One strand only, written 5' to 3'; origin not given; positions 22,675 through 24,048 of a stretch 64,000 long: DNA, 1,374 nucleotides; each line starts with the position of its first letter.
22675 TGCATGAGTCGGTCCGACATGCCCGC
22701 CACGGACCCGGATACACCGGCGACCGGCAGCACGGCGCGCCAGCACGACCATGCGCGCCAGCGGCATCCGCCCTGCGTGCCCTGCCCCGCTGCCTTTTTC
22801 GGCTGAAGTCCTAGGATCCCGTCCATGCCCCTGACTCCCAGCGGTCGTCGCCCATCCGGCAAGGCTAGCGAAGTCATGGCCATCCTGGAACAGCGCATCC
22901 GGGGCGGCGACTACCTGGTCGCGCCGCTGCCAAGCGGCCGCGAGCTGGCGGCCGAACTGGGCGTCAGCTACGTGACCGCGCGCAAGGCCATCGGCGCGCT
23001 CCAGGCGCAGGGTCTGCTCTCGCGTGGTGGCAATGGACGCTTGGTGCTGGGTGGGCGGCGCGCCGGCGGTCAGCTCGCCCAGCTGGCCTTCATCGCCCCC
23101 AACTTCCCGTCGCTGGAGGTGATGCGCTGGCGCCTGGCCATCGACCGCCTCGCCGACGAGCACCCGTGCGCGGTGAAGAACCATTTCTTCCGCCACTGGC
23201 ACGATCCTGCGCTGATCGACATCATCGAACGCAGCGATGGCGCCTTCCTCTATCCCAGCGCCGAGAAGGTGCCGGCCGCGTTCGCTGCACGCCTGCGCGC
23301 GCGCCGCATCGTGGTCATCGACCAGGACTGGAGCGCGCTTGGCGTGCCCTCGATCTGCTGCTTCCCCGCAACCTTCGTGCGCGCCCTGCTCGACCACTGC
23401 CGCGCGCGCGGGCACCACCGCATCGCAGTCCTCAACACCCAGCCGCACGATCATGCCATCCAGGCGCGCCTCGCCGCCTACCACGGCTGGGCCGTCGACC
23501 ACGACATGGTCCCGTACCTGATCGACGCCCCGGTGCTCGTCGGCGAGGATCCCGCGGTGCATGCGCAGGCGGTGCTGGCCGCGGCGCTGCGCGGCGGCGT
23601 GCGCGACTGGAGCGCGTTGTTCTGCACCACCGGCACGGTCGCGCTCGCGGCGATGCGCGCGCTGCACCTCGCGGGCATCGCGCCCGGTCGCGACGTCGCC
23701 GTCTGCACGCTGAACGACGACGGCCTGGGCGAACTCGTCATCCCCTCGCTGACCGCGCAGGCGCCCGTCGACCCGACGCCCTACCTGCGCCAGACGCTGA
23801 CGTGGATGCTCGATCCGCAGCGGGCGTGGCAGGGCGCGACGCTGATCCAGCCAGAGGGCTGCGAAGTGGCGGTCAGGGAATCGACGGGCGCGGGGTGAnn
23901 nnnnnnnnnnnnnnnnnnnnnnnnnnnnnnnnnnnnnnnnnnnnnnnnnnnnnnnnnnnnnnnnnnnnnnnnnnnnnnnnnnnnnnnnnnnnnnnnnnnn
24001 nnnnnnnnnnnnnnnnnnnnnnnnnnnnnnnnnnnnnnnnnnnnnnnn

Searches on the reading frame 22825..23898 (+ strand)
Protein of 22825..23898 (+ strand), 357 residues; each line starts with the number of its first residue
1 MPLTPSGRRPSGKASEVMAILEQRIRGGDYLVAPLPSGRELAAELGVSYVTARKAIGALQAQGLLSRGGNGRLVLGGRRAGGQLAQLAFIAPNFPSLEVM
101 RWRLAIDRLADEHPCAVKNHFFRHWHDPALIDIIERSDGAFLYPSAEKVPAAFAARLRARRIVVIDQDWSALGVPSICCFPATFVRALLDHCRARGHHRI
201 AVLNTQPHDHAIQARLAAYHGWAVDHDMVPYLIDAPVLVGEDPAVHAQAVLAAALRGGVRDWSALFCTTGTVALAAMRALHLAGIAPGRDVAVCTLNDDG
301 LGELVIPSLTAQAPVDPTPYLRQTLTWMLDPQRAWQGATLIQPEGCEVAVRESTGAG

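Call 12: find_encoding_contigs(protein=window:22825-23895:+, flank=10000, max_places=10)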
Protein window:22825-23895:+ (357 aa): 2 contigs read that carry it; 2 places shown.
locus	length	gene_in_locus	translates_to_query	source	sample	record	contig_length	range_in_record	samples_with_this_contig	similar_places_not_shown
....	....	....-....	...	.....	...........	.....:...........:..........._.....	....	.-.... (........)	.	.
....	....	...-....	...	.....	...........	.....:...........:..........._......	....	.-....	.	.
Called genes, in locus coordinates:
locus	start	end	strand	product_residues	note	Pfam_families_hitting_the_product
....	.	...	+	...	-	?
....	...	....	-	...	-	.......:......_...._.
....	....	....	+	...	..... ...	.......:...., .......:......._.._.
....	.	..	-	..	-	?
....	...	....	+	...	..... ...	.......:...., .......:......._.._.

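Call 13: search_protein_families(library=pfam, proteins=[window:22825-23898:+])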
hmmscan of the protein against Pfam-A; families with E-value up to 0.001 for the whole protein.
window:22825-23898:+ (357 aa): 4 families
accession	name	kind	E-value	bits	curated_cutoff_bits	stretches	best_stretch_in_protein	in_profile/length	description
PF13377.12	Peripla_BP_3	-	8e-12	46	26.5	1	190-312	2-126/167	Periplasmic binding protein-like domain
PF00392.27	GntR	-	5.2e-10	39.3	27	1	14-68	2-57/64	Bacterial regulatory proteins, gntR family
PF13545.12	HTH_Crp_2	-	0.00019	21.7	27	1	36-69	23-57/70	Crp-like helix-turn-helix domain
PF08279.18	HTH_11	-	0.0008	19.7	25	0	37-63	17-43/55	HTH domain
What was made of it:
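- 22825..23898 (+): Context: GntR + Peripla_BP_3 regulator gene. Its stop codon is the left edge of the island. Pfam hits (call 13).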

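Call 69: list_cluster_members(proteins=[P0001, P0002, window:22825-23895:+])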
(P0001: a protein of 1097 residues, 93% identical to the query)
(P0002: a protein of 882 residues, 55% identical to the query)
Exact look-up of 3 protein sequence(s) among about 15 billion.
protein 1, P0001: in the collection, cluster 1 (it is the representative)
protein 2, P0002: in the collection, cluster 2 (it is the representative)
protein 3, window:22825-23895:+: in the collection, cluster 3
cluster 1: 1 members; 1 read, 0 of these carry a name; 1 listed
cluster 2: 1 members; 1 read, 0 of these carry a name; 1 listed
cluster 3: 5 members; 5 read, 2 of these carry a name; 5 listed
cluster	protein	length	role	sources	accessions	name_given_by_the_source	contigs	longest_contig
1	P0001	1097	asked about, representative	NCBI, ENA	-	-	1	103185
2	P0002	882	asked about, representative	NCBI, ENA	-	-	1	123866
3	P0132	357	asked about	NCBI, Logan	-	-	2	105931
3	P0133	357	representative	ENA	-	-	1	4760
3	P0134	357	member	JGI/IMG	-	hypothetical protein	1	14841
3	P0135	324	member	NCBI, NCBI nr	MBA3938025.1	MAG: substrate-binding domain-containing protein, partial [Planctomycetes bacterium] | substrate-binding domain-containing protein [Planctomycetota bacterium]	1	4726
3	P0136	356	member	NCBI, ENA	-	-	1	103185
